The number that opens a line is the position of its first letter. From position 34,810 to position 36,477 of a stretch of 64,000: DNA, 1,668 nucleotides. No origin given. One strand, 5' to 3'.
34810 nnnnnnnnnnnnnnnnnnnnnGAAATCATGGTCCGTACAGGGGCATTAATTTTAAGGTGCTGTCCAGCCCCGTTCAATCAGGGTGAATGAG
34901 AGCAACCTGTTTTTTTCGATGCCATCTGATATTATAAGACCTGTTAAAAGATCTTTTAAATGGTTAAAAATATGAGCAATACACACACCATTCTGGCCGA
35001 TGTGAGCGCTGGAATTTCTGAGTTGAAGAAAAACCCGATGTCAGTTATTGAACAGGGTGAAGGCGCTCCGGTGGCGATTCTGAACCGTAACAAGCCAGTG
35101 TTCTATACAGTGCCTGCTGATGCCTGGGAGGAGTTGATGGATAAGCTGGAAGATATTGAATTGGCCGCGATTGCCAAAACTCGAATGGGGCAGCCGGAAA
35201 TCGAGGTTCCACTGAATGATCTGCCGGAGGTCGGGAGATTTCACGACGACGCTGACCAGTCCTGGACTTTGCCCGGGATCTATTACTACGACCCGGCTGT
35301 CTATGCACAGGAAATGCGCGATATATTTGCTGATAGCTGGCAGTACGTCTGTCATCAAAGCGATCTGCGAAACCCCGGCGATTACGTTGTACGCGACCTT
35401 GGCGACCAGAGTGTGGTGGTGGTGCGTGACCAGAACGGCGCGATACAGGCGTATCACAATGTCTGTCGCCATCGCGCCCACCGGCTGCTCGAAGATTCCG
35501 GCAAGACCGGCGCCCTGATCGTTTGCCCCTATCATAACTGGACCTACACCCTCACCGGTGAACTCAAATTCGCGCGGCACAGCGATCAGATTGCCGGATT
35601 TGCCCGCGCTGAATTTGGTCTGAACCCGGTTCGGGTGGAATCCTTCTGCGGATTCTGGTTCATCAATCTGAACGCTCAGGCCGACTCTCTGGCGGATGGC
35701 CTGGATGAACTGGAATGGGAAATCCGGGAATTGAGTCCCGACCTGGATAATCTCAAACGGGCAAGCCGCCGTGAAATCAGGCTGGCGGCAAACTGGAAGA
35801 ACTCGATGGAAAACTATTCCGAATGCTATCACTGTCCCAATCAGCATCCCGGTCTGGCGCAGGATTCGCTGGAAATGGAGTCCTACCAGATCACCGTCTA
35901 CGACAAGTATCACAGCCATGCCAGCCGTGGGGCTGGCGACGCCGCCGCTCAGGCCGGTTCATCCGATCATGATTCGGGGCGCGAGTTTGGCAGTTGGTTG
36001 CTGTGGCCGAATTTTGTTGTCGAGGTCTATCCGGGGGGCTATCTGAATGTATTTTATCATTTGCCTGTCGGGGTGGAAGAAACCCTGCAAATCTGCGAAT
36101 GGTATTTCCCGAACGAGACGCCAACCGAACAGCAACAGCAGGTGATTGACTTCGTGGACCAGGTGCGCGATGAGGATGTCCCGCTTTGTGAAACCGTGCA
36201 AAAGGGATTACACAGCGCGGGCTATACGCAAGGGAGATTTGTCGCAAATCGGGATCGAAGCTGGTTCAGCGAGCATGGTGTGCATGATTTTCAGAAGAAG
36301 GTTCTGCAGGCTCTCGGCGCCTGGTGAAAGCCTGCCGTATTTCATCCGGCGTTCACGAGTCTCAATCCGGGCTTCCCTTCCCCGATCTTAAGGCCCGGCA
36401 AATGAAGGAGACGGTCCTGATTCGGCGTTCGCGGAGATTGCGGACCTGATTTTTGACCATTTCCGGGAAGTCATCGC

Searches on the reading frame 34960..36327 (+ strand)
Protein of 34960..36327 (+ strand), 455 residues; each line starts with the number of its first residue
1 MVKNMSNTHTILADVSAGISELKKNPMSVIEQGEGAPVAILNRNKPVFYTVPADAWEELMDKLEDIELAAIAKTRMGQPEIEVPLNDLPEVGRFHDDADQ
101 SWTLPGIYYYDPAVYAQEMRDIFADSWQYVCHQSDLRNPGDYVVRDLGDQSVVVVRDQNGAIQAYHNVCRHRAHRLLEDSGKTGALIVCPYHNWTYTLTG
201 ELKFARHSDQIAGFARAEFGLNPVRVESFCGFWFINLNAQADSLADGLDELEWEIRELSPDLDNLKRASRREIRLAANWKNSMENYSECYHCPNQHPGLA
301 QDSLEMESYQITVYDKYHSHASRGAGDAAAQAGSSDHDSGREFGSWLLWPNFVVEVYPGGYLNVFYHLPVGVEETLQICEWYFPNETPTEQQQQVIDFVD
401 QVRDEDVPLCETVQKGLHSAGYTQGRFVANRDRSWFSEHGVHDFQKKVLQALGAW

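Call 3: search_protein_families(library=pfam, proteins=[window:34960-36327:+], max_evalue=0.01)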
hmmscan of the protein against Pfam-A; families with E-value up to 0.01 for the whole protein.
window:34960-36327:+ (455 aa): 5 families
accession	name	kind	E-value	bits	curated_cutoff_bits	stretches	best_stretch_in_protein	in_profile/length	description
PF00848.25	Ring_hydroxyl_A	-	5.3e-31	108.6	24.9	1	262-452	1-206/208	Ring hydroxylating alpha subunit (catalytic domain)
PF00355.32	Rieske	-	2.4e-21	75.9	20.3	1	126-212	1-85/88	Rieske [2Fe-2S] domain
PF02604.26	PhdYeFM_antitox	-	1.2e-06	28.6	29.8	1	18-68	5-56/74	Antitoxin Phd_YefM, type II toxin-antitoxin system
PF23004.2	PHDvar_NSD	-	0.0079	16.6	27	0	163-193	21-46/47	Histone-lysine N-methyltransferase NSD-like, variant PHD zinc finger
PF13806.12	Rieske_2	-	0.0083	16.5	27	0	126-199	1-77/104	Rieske-like [2Fe-2S] domain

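Call 6: find_homologous_proteins(query=window:34960-36324:+, max_evalue=0.001)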
Query window:34960-36324:+ (455 aa): 776 proteins with E <= 0.001 among 8000 candidates; the best 120 are listed.
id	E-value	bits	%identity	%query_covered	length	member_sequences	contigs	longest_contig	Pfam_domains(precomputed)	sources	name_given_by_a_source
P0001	8.3e-243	824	90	84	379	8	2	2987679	PF00355.33,PF00848.26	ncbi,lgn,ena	-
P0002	1.1e-223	761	83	84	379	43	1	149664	PF00355.33,PF00848.26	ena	-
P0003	5.3e-195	667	74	81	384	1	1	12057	PF00355.33,PF00848.26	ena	-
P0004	2.3e-194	665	73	84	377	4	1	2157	PF00355.33,PF00848.26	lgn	-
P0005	5.9e-194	663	74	81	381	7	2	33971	PF00355.33,PF00848.26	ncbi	-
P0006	2.7e-191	654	74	81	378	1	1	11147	PF00355.33,PF00848.26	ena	-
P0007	9.3e-191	653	72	81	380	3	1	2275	PF00355.33,PF00848.26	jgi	jgi:phenylpropionate dioxygenase-like ring-hydroxylating dioxygenase large terminal subunit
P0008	4.4e-185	634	70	81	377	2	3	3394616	PF00355.33,PF00848.26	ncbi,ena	-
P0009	6.5e-184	630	69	81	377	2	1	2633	PF00355.33,PF00848.26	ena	-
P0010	2.1e-182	625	69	81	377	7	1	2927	PF00355.33,PF00848.26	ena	-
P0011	4.6e-181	621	69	81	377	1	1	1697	PF00355.33,PF00848.26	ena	-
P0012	1.3e-180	619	69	81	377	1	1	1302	PF00355.33,PF00848.26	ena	-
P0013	4.3e-176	604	65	81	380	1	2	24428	PF00355.33,PF00848.26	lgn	-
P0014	7.0e-175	600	66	80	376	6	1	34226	PF00355.33,PF00848.26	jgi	jgi:choline monooxygenase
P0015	3.0e-168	578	64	82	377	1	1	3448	PF00355.33,PF00848.26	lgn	-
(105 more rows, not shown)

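Call 7: find_encoding_contigs(protein=window:34960-36324:+, flank=10000, max_places=10)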
Protein window:34960-36324:+ (455 aa): no gene with exactly this product is on record in the collection.

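Call 9: find_encoding_contigs(protein=P0001, flank=10000, max_places=4)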
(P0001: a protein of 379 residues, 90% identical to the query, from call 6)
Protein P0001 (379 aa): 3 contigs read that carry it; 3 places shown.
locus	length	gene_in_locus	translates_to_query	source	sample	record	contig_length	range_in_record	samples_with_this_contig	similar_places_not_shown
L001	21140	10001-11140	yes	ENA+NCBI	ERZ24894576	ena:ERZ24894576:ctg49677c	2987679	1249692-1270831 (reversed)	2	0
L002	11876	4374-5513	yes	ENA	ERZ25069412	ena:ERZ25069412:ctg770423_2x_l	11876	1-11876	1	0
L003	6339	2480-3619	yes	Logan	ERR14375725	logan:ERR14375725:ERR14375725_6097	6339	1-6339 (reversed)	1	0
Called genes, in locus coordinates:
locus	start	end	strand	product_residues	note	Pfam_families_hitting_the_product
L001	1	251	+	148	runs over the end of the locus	-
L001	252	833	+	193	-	PF01596:Methyltransf_3, PF13649:Methyltransf_25 (weak), PF13578:Methyltransf_24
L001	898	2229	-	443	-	-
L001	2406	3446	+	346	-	PF02826:2-Hacid_dh_C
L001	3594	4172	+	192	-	-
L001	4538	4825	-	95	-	PF01381:HTH_3 (weak)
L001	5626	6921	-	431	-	PF13384:HTH_23, PF13518:HTH_28, PF13551:HTH_29 (weak), PF13565:HTH_32, PF13683:rve_3 (weak)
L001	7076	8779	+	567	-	PF13173:AAA_14, PF13635:DUF4143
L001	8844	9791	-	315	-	PF20434:BD-FAE, PF07859:Abhydrolase_3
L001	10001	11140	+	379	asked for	PF00355:Rieske, PF00848:Ring_hydroxyl_A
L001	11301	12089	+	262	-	PF13505:OMP_b-brl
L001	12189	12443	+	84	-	PF02604:PhdYeFM_antitox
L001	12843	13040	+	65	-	PF09489:CbtB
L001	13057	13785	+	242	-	PF09490:CbtA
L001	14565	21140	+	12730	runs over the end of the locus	-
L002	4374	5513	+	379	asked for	PF00355:Rieske, PF00848:Ring_hydroxyl_A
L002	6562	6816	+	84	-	PF02604:PhdYeFM_antitox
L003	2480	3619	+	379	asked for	PF00355:Rieske, PF00848:Ring_hydroxyl_A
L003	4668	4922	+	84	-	PF02604:PhdYeFM_antitox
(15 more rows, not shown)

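Call 18: find_related_loci(query=window:34960-36324:+, collection=genome_contigs, flank=10000)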
Query window:34960-36324:+ (455 aa) in genome_contigs; peptide patterns used: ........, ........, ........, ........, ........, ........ (x = any residue, [..] = any of these).
437 stretches matched a pattern; 409 encode a relative of the query (tblastn E <= 1e-3); the best 80 are kept; 80 distinct loci.
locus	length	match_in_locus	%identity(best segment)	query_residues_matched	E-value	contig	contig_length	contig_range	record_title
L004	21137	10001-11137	93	76-455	0e+0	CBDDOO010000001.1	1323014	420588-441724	MAG: Arenicellales bacterium isolate a29debac-1c8f-4757-9535-86e5a3768f11 genome assembly, contig: contig_1, whole genom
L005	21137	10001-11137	90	76-455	0e+0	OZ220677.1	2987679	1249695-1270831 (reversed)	MAG: Arenicellales bacterium isolate e4234053-763e-428e-8938-38a587063467 genome assembly, chromosome: 1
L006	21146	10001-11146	89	73-455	0e+0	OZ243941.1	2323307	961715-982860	MAG: Candidatus Poriferihabitaceae bacterium isolate 39e65027-350b-404d-9bbf-9fbc4c2fdd17 genome assembly, chromosome: 1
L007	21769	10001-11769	88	2-455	0e+0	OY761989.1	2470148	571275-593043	MAG: Arenicellales bacterium isolate bc206049-28f6-43b1-86d3-b9ef42dd2f61 genome assembly, chromosome: 1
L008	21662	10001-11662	88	2-455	0e+0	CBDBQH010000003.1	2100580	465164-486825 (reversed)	MAG: Candidatus Poriferihabitaceae bacterium isolate 3f4a3f71-dd35-4c24-bd49-5cea3e77eff4 genome assembly, contig: conti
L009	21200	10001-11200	81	60-455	0e+0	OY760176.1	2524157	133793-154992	MAG: Arenicellales bacterium isolate 651961eb-ab73-42ae-b734-39a1bf63a7e4 genome assembly, chromosome: 1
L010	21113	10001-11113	70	86-455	0e+0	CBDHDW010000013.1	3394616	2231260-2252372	MAG: Candidatus Poriferihabitaceae bacterium isolate 67226578-6d30-497a-b66e-a77e508eb20a genome assembly, contig: chrom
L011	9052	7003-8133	73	76-455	0e+0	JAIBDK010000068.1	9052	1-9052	MAG: Gammaproteobacteria bacterium isolate bin.11 k141_10019_length_9052_cov_28.6130, whole genome shotgun sequence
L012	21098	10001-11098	55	90-454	2e-139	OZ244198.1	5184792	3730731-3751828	MAG: Arenicellales bacterium isolate acf98f22-c3a9-4478-9d88-117e57475e35 genome assembly, chromosome: 1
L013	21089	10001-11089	55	91-452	4e-139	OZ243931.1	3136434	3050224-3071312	MAG: Candidatus Poriferihabitaceae bacterium isolate 6b5ba4f5-bc53-488e-9774-1628661a43f4 genome assembly, chromosome: 1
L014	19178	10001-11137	54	76-452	2e-137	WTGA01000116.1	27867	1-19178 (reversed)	MAG: Gammaproteobacteria bacterium isolate CO36386bin_3 NODE_900_length_27867_cov_15.088127, whole genome shotgun sequen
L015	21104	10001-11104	55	86-452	2e-135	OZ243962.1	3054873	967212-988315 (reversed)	MAG: Candidatus Poriferihabitaceae bacterium isolate 32b2e305-c3db-4362-a3a8-656a4bdf3677 genome assembly, chromosome: 1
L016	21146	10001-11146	50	74-453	7e-123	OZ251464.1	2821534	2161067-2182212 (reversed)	MAG: Alphaproteobacteria bacterium isolate 6f72c6ff-155a-453e-af39-75dfec601056 genome assembly, chromosome: 1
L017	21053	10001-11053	51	103-452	2e-122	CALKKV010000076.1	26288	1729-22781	MAG: uncultured Gammaproteobacteria bacterium isolate R1_Bin_Bin_190_sub_1 genome assembly, contig: c_000003022644, whol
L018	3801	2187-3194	36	97-454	7e-62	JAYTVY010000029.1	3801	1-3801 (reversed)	MAG: Bryobacterales bacterium isolate GFS_5747 GFS_5747_28, whole genome shotgun sequence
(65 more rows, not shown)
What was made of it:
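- The relatives are long-contig sponge MAGs of 2-3 Mb chromosomes (call 18), a data type in which a 404-bp collapse at 3-5 nt of homology is unlikely.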

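Call 24: search_protein_families(library=ncbifam, proteins=[L007:10254-10535:+, window:35185-36324:+], max_evalue=0.001)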
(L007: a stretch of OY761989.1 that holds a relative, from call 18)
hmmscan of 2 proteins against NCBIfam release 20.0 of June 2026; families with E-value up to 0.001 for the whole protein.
L007:10254-10535:+ (94 aa): 1 family
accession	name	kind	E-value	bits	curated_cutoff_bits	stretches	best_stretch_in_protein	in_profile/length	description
TIGR02385.1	RelE_StbE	subfamily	4.5e-07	30.3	27.9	1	7-82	4-85/88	type II toxin-antitoxin system mRNA interferase toxin, RelE/StbE family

window:35185-36324:+ (380 aa): 7 families
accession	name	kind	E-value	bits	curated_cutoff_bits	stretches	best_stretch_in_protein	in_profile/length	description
NF058607.1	GlBtMonoOxGbcA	equivalog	4.9e-56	189.9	670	1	22-233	26-234/420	glycine betaine monooxygenase oxygenase subunit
NF042946.1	3PPDioc_HcaE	equivalog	2.3e-30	106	830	1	28-226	16-219/450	3-phenylpropionate/cinnamic acid dioxygenase subunit alpha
TIGR03228.1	anthran_1_2_A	equivalog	1.1e-27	96.9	671.9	1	34-262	21-256/438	anthranilate 1,2-dioxygenase large subunit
TIGR03229.1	benzo_1_2_benA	equivalog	6e-24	84.7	780.95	1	34-234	21-228/433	benzoate 1,2-dioxygenase large subunit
NF041684.1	ant_diox_AndAc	equivalog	8.1e-20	70.8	750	1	34-218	28-219/418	anthranilate 1,2-dioxygenase large subunit AndAc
NF052579.1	BetMthstMoxSdmAMthl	equivalog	8.1e-06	25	600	1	54-128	19-92/351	4beta-methylsterol monooxygenase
TIGR02378.1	nirD_assim_sml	equivalog_domain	8e-05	22.7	74.65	1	51-125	1-78/105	nitrite reductase small subunit NirD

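Call 25: search_solved_structures(query=window:35185-36324:+, max_evalue=1e-10)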
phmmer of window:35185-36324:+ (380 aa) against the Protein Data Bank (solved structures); distinct sequences matched with E-value up to 1e-10: 29.
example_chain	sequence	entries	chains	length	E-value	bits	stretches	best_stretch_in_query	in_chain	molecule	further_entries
6y8j_A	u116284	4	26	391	6.4e-75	255.7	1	19-375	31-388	Carnitine monooxygenase oxygenase subunit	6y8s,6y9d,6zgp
6y9c_A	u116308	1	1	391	1.1e-73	251.6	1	19-375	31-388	Carnitine monooxygenase oxygenase subunit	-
3vca_A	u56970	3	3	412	1.9e-32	115.8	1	27-227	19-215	Ring-hydroxylating dioxygenase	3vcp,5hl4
4qup_A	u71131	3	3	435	2.2e-32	115.6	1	27-227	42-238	Monoxygenase; demethylase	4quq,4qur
3n0q_A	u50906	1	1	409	6.1e-32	114.1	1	29-226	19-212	Putative aromatic-ring hydroxylating dioxygenase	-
2b1x_A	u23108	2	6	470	2.6e-31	112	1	21-251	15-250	naphthalene dioxygenase large subunit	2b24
8k0a_A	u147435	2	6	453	4.6e-28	101.4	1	29-224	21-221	3-phenylpropionate/cinnamic acid dioxygenase subunit alpha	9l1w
9jp5_A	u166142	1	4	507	1.3e-27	99.9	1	28-229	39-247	Phthalate 3,4-dioxygenase alpha subunit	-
5xbp_A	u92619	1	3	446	6.8e-27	97.5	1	32-223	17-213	3NT oxygenase alpha subunit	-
2bmo_A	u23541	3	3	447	4e-26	95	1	33-221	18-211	OXYGENASE-ALPHA NBDO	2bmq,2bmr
2hmj_A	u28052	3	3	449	2.6e-25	92.3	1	33-222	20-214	Naphthalene 1,2-dioxygenase alpha subunit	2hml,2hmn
4hjl_A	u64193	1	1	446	2.7e-25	92.3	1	33-222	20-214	Naphthalene 1,2-dioxygenase subunit alpha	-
1eg9_A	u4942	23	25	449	2.7e-25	92.2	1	33-222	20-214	PROTEIN (NAPHTHALENE 1,2-DIOXYGENASE ALPHA SUBUNIT) | NAPHTHALENE 1,2-DIOXYGENASE | NAPHTHALENE 1,2-DIOXYGENASE ALPHA SUBUNIT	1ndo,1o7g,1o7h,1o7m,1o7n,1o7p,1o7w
1uli_A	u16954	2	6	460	3.6e-24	88.5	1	31-217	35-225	biphenyl dioxygenase large subunit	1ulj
9vdb_A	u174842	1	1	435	4.5e-23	84.9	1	28-217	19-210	Ring hydroxylating dioxygenase, alpha subunit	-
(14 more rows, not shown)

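Call 34: find_encoding_contigs(protein=window:34972-36324:+, flank=10000, max_places=10)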
Protein window:34972-36324:+ (451 aa): no gene with exactly this product is on record in the collection.
